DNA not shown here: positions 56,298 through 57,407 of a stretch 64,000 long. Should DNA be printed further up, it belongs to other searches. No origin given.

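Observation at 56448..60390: DUF692 (MbnB/TglH-like) protein translationally coupled to a glycosyltransferase, methyltransferase and sugar aminotransferase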

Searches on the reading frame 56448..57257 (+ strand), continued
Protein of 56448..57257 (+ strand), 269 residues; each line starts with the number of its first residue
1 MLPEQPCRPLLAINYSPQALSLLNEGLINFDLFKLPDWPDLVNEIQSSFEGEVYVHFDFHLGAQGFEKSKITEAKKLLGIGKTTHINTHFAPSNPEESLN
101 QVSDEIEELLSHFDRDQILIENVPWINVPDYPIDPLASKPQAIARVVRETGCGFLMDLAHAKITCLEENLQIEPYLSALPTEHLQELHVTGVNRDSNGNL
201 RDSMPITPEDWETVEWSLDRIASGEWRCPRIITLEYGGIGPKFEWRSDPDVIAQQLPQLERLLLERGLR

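Call 91: search_protein_families(library=ncbifam, proteins=[L010:8514-9956:+, L039:6566-7111:+, L061:2011-2775:+, L061:3822-5075:+, L054:9269-9976:+, L054:7911-9047:+, L054:5363-7453:+, L054:7473-7907:+], max_evalue=1e-8)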
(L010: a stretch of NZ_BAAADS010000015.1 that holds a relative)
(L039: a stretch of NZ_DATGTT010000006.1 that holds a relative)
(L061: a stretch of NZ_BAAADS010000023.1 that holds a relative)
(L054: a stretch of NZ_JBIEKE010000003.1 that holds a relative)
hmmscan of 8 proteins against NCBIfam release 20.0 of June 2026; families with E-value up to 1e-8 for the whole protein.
L010:8514-9956:+ (481 aa): 11 families
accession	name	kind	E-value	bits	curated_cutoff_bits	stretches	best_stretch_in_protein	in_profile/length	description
TIGR02119.1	panF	equivalog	2.4e-223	742.3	328.05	1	3-472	1-470/471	sodium/pantothenate symporter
TIGR00813.1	sss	superfamily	9.5e-91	304.9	184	1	37-432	1-411/411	sodium/solute symporter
TIGR02121.1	Na_Pro_sym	equivalog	1e-65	222.4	515.5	1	6-476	4-475/488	sodium/proline symporter PutP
NF011948.0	PRK15419.1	equivalog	9.1e-38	130.3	955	1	14-474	11-477/502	sodium/proline symporter PutP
TIGR03648.1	Na_symport_lg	subfamily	5e-37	127.6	320.75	2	313-438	352-479/547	VC_2705 family sodium/solute symporter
NF007790.0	PRK10484.1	equivalog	3.5e-31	108.6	401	1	4-468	4-477/527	solute:sodium symporter family transporter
NF058657.1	MncbAcdTpMctC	equivalog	2.5e-22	79.1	670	1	10-456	13-469/527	monocarboxylic acid transporter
NF006903.2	PRK09395.1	subfamily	3.7e-21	75.1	750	1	1-459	33-502/552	cation/acetate symporter ActP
NF009135.0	PRK12488.1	subfamily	4e-20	71.9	850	1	1-455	30-495/549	cation/acetate symporter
NF046076.1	monocarbox_MctP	equivalog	4.7e-18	65.1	625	1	8-437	4-435/481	monocarboxylate uptake permease MctP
TIGR02711.1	symport_actP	equivalog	4.5e-16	58.7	1099.25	1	1-455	30-495/549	cation/acetate symporter ActP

L039:6566-7111:+ (182 aa): 3 families
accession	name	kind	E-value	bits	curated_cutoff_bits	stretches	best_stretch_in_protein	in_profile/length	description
NF005994.0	PRK08118.1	equivalog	4e-60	202.7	215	1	5-178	1-170/172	DNA topology modulation protein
NF005576.0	PRK07261.1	equivalog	8e-43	146.1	224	1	7-177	2-169/171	DNA topology modulation protein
NF004861.0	PRK06217.1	equivalog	8.1e-10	38.4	203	1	5-113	1-113/183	hypothetical protein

L061:2011-2775:+ (255 aa): 0 families

L061:3822-5075:+ (418 aa): 0 families

L054:9269-9976:+ (236 aa): 1 family
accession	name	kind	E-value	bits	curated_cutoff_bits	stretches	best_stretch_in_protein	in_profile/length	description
NF006988.0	PRK09453.1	equivalog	3.5e-10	40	117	0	3-44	2-43/183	phosphodiesterase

L054:7911-9047:+ (379 aa): 13 families
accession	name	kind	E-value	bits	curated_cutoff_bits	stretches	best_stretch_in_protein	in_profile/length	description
NF002652.0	PRK02318.2-5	equivalog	2.2e-160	533.9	356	1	1-376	1-374/377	mannitol-1-phosphate 5-dehydrogenase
NF002649.0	PRK02318.2-1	equivalog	5.9e-145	483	422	1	1-377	1-378/386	mannitol-1-phosphate 5-dehydrogenase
NF002647.0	PRK02318.1-3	equivalog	2.7e-130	435.1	357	1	1-365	2-368/384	mannitol-1-phosphate 5-dehydrogenase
NF002646.0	PRK02318.1-2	equivalog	2.2e-126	422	368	1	1-378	1-379/382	mannitol-1-phosphate 5-dehydrogenase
NF002650.0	PRK02318.2-2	equivalog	5.2e-103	345.1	359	1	1-378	1-381/388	mannitol-1-phosphate 5-dehydrogenase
NF002648.0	PRK02318.1-4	equivalog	1e-102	344.3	719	1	1-364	1-365/382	mannitol-1-phosphate 5-dehydrogenase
NF002653.0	PRK02318.2-6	equivalog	2.6e-97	326.3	404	1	1-377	2-378/387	mannitol-1-phosphate 5-dehydrogenase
NF002645.0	PRK02318.1-1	equivalog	2.5e-96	323.1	389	1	1-352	1-341/368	mannitol-1-phosphate 5-dehydrogenase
NF002651.0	PRK02318.2-4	equivalog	9.8e-58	196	269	1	1-362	4-348/368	mannitol-1-phosphate 5-dehydrogenase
NF002969.0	PRK03643.1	subfamily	4e-23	81.8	359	1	147-341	212-406/482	tagaturonate reductase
NF043014.1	DArabDhDalD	equivalog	1.6e-18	66.6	600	1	51-299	89-353/452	D-arabinitol 4-dehydrogenase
NF046057.1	bifunc_MtlD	equivalog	4.4e-16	58.5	800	0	5-162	247-411/683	bifunctional mannitol-1-phosphate dehydrogenase/phosphatase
NF011611.0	PRK15037.1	subfamily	8.3e-12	44.4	603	1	149-308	217-385/486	fructuronate reductase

L054:5363-7453:+ (697 aa): 9 families
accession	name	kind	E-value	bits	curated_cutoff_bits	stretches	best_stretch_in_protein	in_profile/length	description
NF053736.1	AcpB_EbpR_MafR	subfamily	5.1e-29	101.9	130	1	204-499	167-480/481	AcpB/EbpR/MafR family transcriptional regulator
NF047357.1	antiterm_GlcT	equivalog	1.4e-25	90.2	320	2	196-335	60-194/272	glucose PTS transporter transcription antiterminator GlcT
NF046042.1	LicT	equivalog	7.8e-23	81.1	300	2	186-313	50-177/273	BglG family transcription antiterminator LicT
TIGR00848.1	fruA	subfamily_domain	1.2e-14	54.3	103.5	1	548-665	8-123/129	fructose PTS transporter subunit IIA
NF007295.0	PRK09772.1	equivalog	1.7e-12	47.3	322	0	187-315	53-180/278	transcriptional antiterminator BglG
NF008597.0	PRK11564.1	equivalog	5e-11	42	304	1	89-446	13-362/426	stationary phase inducible protein CsiE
NF007293.0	PRK09765.1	equivalog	3.4e-10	39.1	763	1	550-688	16-153/639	PTS 2-O-a-mannosyl-D-glycerate transporter subunit IIABC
NF007389.0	PRK09913.1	equivalog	3e-09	37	151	1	551-687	13-145/148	PTS fructose transporter subunit IIA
NF041397.1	TranRegGlpR_Halo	equivalog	8.1e-09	35.5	300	0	4-46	4-45/253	HTH-type transcriptional regulator GlpR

L054:7473-7907:+ (145 aa): 10 families
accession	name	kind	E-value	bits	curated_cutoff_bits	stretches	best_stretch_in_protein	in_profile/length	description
NF008319.0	PRK11109.1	equivalog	1.6e-38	133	302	1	6-141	4-139/376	fused PTS fructose transporter subunit IIA/HPr protein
NF010351.0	PRK13779.1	equivalog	1.9e-35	122.7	766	1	6-137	4-135/503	bifunctional PTS system fructose-specific transporter subunit IIA/HPr protein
NF011663.0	PRK15083.1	subfamily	2.7e-35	121.6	589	1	6-142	497-635/639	PTS mannitol transporter subunit IICBA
TIGR00848.1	fruA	subfamily_domain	3.2e-19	69.1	103.5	1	6-127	2-128/129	fructose PTS transporter subunit IIA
NF007293.0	PRK09765.1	equivalog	3.9e-16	58.7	763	1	6-143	8-151/639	PTS 2-O-a-mannosyl-D-glycerate transporter subunit IIABC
TIGR01419.1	nitro_reg_IIA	equivalog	1.1e-13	51.2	138.7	1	4-143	4-145/145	PTS IIA-like nitrogen regulatory protein PtsN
NF007358.0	PRK09854.1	equivalog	4.1e-10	39.9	192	1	18-139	19-142/147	PTS mannitol transporter subunit IIA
NF007694.0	PRK10372.1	equivalog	6.1e-10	39.4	187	1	6-142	8-148/154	PTS ascorbate transporter subunit IIA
NF008145.0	PRK10896.1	equivalog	6.5e-09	35.7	221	1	4-143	12-155/161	PTS IIA-like nitrogen regulatory protein PtsN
NF007389.0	PRK09913.1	equivalog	7.8e-09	35.6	151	0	5-143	3-144/148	PTS fructose transporter subunit IIA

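Call 92: find_encoding_contigs(protein=P0005, flank=4000, max_places=2)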
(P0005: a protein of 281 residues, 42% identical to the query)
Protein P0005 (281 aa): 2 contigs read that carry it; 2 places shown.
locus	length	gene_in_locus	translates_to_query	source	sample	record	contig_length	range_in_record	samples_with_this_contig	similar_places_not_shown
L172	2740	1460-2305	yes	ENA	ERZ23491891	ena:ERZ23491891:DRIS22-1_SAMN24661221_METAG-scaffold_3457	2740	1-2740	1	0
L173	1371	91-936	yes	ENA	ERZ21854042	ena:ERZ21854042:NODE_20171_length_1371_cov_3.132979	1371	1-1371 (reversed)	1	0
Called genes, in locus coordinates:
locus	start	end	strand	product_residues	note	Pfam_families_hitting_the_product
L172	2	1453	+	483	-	?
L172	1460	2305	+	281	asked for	PF05114:MbnB_TglH_ChrH (weak)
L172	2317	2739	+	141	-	?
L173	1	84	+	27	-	?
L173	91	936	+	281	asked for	PF05114:MbnB_TglH_ChrH (weak)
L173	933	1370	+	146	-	?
